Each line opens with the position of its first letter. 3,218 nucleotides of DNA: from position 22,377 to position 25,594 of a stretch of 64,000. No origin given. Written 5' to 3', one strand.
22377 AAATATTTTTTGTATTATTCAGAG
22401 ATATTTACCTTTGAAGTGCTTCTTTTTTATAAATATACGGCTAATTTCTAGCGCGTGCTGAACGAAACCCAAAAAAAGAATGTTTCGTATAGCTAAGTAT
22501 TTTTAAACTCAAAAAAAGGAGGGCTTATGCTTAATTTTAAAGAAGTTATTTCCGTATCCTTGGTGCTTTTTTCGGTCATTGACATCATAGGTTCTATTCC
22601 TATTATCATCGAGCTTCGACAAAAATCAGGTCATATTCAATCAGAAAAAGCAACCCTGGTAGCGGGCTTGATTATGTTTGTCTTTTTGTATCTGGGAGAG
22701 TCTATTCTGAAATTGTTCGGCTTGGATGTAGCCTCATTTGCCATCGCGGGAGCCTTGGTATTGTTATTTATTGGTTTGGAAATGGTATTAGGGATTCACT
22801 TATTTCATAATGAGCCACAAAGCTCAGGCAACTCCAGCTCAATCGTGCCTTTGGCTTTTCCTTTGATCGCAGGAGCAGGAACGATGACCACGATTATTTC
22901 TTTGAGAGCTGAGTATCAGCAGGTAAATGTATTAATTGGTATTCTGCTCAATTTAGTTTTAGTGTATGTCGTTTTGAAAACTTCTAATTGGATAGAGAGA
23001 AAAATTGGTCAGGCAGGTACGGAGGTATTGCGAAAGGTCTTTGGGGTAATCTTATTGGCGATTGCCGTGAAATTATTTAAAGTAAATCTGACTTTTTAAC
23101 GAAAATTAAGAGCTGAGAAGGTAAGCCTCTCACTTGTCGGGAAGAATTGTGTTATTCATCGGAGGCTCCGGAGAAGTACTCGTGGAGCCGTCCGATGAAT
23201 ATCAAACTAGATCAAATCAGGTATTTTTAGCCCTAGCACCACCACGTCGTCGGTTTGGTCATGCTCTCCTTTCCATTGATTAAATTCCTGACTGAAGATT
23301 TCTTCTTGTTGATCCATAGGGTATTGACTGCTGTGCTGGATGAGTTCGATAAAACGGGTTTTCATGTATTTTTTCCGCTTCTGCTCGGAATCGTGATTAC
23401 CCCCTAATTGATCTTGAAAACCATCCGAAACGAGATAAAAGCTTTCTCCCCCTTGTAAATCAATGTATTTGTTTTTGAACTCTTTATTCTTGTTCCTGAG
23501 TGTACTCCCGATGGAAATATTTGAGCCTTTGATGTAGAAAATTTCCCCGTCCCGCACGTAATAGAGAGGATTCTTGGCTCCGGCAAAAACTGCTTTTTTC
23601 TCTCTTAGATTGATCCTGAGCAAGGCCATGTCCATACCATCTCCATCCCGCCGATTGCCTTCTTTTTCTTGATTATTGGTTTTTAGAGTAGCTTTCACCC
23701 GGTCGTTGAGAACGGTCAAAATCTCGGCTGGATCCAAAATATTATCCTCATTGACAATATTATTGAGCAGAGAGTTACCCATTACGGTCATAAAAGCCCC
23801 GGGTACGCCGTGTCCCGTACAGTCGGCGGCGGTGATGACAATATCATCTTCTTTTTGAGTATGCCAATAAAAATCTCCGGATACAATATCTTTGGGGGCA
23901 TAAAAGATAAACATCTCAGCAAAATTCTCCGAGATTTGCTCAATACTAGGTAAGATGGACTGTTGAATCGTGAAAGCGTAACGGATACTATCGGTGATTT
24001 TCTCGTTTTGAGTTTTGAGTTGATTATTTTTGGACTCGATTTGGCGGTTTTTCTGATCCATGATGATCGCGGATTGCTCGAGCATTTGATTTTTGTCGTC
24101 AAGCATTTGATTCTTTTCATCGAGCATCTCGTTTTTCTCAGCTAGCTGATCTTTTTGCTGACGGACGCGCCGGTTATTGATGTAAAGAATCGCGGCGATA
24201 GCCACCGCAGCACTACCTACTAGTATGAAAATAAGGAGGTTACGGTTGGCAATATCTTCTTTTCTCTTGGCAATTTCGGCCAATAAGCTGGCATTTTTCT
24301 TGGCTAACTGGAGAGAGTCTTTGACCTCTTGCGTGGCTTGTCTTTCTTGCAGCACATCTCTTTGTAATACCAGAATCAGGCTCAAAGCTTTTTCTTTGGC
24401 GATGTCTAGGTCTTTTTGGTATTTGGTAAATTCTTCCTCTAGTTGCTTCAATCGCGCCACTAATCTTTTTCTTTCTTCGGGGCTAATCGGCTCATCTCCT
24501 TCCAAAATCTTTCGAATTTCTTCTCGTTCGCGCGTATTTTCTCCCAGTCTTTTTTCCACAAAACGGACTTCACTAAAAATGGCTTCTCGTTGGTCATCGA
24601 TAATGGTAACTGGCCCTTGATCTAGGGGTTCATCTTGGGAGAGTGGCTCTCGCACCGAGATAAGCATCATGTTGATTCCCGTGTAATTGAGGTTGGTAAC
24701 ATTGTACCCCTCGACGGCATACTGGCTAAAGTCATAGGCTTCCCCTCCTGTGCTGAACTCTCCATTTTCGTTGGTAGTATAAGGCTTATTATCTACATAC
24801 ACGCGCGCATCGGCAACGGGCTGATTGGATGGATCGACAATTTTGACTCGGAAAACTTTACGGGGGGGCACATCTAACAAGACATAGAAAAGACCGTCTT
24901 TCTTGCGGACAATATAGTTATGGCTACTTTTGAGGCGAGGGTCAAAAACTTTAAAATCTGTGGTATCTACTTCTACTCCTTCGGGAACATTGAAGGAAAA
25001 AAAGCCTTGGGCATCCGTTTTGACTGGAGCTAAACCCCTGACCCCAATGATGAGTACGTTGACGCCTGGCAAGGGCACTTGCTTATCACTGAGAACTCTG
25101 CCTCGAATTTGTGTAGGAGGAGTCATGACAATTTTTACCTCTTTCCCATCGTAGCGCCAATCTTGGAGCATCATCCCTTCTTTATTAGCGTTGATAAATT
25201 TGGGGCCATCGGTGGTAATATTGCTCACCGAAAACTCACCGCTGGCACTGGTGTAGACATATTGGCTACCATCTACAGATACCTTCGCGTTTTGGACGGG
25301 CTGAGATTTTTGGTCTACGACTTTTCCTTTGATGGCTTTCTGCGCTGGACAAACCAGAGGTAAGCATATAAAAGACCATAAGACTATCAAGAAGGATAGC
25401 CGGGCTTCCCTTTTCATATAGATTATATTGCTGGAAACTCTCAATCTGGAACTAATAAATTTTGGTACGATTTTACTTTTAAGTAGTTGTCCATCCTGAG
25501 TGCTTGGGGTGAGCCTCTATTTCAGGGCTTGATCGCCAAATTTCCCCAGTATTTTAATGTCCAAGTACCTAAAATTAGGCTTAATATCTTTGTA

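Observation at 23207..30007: Three tandem, co-oriented paralogous membrane sensor PP2C (SpoIIE) phosphatases with swapped extracytoplasmic sensor domains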

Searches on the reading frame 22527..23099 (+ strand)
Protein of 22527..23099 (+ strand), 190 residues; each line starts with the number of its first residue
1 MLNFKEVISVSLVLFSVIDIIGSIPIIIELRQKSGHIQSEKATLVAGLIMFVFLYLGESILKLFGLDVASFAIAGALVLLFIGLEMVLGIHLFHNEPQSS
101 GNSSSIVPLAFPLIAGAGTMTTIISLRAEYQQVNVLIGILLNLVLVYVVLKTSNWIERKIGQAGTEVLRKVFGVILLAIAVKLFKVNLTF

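Call 8: search_protein_families(library=pfam, proteins=[window:22527-23099:+], max_evalue=0.001)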
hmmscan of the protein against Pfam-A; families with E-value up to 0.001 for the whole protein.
window:22527-23099:+ (190 aa): 1 family
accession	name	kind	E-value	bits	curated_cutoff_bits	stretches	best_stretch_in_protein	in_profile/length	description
PF01914.23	MarC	-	3.7e-37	128.2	23.9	1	5-184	2-195/203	MarC family integral membrane protein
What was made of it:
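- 22527..23099 (+): MarC-family membrane protein gene, convergent with A. It is the only neighbour whose position is conserved with the array in the related genome. Pfam MarC 3.7e-37 (call 8).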

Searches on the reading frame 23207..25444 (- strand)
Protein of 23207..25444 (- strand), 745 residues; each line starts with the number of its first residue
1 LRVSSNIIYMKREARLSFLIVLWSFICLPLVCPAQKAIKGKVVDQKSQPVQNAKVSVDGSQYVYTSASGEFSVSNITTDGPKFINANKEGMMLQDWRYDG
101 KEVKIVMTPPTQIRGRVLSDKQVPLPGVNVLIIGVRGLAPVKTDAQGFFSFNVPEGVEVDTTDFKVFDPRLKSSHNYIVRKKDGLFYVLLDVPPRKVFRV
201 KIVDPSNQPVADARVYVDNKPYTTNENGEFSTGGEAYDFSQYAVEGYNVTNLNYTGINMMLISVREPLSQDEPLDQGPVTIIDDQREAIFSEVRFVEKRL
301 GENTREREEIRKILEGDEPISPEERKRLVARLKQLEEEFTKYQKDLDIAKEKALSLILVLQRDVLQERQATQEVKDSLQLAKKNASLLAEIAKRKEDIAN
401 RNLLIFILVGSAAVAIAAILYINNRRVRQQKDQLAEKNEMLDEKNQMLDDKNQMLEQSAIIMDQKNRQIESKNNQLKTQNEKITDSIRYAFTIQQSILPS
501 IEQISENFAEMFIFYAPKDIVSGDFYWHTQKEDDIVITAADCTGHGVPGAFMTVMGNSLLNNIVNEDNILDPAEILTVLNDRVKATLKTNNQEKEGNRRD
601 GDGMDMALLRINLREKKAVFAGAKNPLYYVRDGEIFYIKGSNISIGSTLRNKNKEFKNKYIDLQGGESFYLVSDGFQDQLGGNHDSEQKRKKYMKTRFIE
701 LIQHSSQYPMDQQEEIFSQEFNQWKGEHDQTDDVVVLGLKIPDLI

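Call 6: search_protein_families(library=pfam, proteins=[window:23207-25444:-], max_evalue=0.1)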
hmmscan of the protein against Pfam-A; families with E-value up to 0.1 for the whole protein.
window:23207-25444:- (745 aa): 8 families
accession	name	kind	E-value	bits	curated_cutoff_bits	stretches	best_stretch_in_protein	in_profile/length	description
PF07228.17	SpoIIE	-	2.3e-19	70.5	25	1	532-741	2-191/192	Stage II sporulation protein E (SpoIIE)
PF13620.12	CarboxypepD_reg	-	1.5e-18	67.4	32.3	3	38-91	2-59/82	Carboxypeptidase regulatory-like domain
PF15976.11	CooC_C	-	1.2e-07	32.1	29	1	39-101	20-80/93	CS1-pili formation C-terminal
PF25020.1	TTR_TEN1-4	-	3.9e-05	23.9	27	1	113-159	9-55/86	Teneurin TTR-like domain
PF12072.13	RNase_Y_N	-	0.00011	22.2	32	1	426-482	79-135/201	RNase Y N-terminal region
PF24107.1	DUF7382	-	0.0039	17.5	27.4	0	198-218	22-42/65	Domain of unknown function (DUF7382)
PF12985.13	DUF3869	-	0.014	16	24.5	0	33-68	3-40/85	Domain of unknown function (DUF3869)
PF02932.22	Neur_chan_memb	-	0.03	15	28.1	1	404-482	64-146/233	Neurotransmitter-gated ion-channel transmembrane region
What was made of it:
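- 23207..25417 (-): Gene A (736 aa from ATG 25417). Signal peptide: residues 1-25. Three CarboxypepD_reg-like sandwiches: 26-270 (24608-25342). Helical stalk: 271-391. TM: 394-413 (24179-24238). Heptad linker: 414-472 (24002-24178). SiaA-like PP2C: 473-736 (23210-24001). Pfam SpoIIE 2.3e-19 and CarboxypepD_reg 1.5e-18, 3 stretches (call 6).
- On CarboxypepD_reg-like beta-sandwich (PF13620) - sensors of A and C: Cutoff 32.3 (call 6).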

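Call 34: search_protein_families(library=ncbifam, proteins=[window:23207-25444:-], max_evalue=0.001)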
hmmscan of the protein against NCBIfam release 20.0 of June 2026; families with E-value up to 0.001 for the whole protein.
window:23207-25444:- (745 aa): 3 families
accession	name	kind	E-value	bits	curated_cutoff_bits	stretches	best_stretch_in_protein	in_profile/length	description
NF038263.1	prot_phos_SiaA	equivalog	4.7e-61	207.1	700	1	411-741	343-657/658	biofilm regulation protein phosphatase SiaA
TIGR04134.1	lipo_with_rSAM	hypoth_equivalog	1.6e-06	28.2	39.8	0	37-79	41-95/150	radical SAM-associated putative lipoprotein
NF045505.1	RR_RssB_Pseudo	equivalog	3.3e-05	23.1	700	1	461-688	128-350/394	two-component system response regulator RssB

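Call 45: search_solved_structures(query=window:23207-25444:-, max_evalue=0.001, show_alignments=1)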
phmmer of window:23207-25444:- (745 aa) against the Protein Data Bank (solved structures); distinct sequences matched with E-value up to 0.001: 1.
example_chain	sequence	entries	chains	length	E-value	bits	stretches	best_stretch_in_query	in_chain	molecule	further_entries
6k4e_A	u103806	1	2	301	1.3e-42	149.1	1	463-740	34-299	Putative serine phosphatase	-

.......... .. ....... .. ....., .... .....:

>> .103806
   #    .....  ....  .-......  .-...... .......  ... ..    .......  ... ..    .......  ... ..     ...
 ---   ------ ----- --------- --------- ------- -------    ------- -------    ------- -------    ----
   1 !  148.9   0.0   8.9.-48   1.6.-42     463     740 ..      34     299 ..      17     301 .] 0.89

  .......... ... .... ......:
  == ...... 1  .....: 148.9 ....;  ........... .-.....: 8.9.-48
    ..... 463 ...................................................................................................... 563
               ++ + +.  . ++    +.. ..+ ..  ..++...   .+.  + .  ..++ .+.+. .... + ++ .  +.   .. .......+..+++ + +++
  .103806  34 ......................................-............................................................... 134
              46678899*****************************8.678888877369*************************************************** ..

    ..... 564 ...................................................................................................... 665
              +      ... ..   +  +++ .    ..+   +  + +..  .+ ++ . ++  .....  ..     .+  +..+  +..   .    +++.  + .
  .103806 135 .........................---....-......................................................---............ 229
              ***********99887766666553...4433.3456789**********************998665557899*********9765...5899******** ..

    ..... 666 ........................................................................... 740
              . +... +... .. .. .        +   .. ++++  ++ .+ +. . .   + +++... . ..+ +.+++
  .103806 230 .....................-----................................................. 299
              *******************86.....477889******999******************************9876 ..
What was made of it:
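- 23207..25417 (-): 6K4E E 1.3e-42 (call 45).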

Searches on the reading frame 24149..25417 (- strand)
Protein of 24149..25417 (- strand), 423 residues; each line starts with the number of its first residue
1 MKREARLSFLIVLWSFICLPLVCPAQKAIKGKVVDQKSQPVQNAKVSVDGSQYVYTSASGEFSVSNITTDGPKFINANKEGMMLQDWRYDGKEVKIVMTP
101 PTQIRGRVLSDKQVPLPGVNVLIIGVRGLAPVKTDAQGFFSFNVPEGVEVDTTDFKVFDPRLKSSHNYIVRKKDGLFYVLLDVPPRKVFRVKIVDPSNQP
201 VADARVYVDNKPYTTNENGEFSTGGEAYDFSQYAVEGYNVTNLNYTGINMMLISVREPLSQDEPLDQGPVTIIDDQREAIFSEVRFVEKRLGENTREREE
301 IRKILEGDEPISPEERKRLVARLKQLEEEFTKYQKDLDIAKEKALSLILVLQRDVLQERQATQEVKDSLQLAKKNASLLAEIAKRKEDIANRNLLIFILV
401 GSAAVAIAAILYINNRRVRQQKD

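Call 47: find_homologous_proteins(query=window:24149-25417:-)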
Query seq(423 aa) (423 aa): 3 proteins with E <= 0.001 among 8000 candidates.
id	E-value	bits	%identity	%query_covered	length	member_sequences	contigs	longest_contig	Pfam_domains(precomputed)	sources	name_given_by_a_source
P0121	2.3e-273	924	100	100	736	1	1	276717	PF25020.2,PF15976.12,PF13620.13,PF07228.18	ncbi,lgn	-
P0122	5.3e-96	340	43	98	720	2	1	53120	PF13620.13,PF07228.18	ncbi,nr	ncbi:MAG: SpoIIE family protein phosphatase [Microscillaceae bacterium]|nr:SpoIIE family protein pho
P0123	2.3e-6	45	25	34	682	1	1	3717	PF10670.16,PF13715.13,PF02369.23,PF16371.13,PF20598.5,PF15976.12,PF17802.8,PF00775.28,PF13620.13,PF24107.2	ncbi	-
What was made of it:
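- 23207..25417 (-): Identical 736-aa protein P0121 (call 47).
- Checked: The likely true starts are ATG 25417 for A, which equals the 736-aa database protein P0121 (call 47), and ATG 30004 for C.
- Tried and rejected: Word-seeded homolog search with the N-terminal half of A: only 3 hits, because coiled-coil words dominated (call 47).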

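Call 48: find_encoding_contigs(protein=P0121, flank=10000, max_places=3)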
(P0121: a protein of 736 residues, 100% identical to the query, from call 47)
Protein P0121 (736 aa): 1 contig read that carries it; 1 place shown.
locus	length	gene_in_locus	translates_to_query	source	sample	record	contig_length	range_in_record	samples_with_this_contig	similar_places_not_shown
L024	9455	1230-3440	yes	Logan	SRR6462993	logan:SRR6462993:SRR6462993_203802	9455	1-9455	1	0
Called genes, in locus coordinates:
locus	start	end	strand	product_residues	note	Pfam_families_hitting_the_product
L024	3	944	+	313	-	?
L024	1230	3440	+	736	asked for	PF13620:CarboxypepD_reg (weak), PF15976:CooC_C (faint), PF25020:TTR_TEN1-4 (faint), PF07228:SpoIIE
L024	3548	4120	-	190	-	PF01914:MarC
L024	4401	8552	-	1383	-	PF04286:DUF445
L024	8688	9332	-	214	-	PF05128:DUF697, PF09851:SHOCT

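Call 49: list_cluster_members(proteins=[P0121, P0001])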
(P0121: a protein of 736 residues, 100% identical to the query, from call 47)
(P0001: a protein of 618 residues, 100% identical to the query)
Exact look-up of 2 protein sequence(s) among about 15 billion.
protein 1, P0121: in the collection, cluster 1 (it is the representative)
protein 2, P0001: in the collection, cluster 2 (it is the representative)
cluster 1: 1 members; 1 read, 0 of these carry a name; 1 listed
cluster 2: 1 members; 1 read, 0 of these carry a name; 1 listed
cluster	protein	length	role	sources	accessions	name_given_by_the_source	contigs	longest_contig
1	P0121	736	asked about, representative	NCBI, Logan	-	-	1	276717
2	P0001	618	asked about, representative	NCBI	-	-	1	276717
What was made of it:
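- Tried and rejected: The exact proteins carry no name (call 49).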

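Call 78: find_related_loci(query=A4, collection=metagenome_contigs, flank=8000)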
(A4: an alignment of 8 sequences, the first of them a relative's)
Query A4 (736 aa) in metagenome_contigs; peptide patterns used: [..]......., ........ (x = any residue, [..] = any of these).
600 stretches matched a pattern (row limit reached: there are more); 599 encode a relative of the query (tblastn E <= 1e-3); the best 80 are kept; 80 distinct loci.
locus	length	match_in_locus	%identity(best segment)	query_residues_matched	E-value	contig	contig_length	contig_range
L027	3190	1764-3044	33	320-732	2e-69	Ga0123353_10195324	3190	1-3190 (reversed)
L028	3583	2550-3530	37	404-732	6e-69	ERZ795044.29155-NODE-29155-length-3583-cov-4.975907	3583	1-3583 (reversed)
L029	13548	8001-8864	43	431-732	4e-68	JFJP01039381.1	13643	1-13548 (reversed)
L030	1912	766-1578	43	452-732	2e-71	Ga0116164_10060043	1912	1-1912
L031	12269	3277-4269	38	397-732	1e-66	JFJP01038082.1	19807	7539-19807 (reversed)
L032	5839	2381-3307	38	414-732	3e-66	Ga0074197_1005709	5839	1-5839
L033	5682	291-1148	41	417-724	1e-65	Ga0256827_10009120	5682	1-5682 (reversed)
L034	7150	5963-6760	43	457-732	1e-65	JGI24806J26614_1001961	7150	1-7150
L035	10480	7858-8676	42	454-736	5e-65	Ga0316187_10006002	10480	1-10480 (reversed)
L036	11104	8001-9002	41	398-736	3e-65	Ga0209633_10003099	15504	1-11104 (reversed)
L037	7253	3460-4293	42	447-735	5e-65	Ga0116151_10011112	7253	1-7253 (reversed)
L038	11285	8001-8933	38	394-733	6e-65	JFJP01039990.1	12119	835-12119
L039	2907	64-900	41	446-732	3e-65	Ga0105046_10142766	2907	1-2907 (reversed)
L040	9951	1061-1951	39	422-731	4e-64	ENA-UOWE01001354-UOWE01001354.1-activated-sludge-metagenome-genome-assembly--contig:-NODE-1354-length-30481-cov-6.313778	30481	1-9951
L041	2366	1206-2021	43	454-733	7e-66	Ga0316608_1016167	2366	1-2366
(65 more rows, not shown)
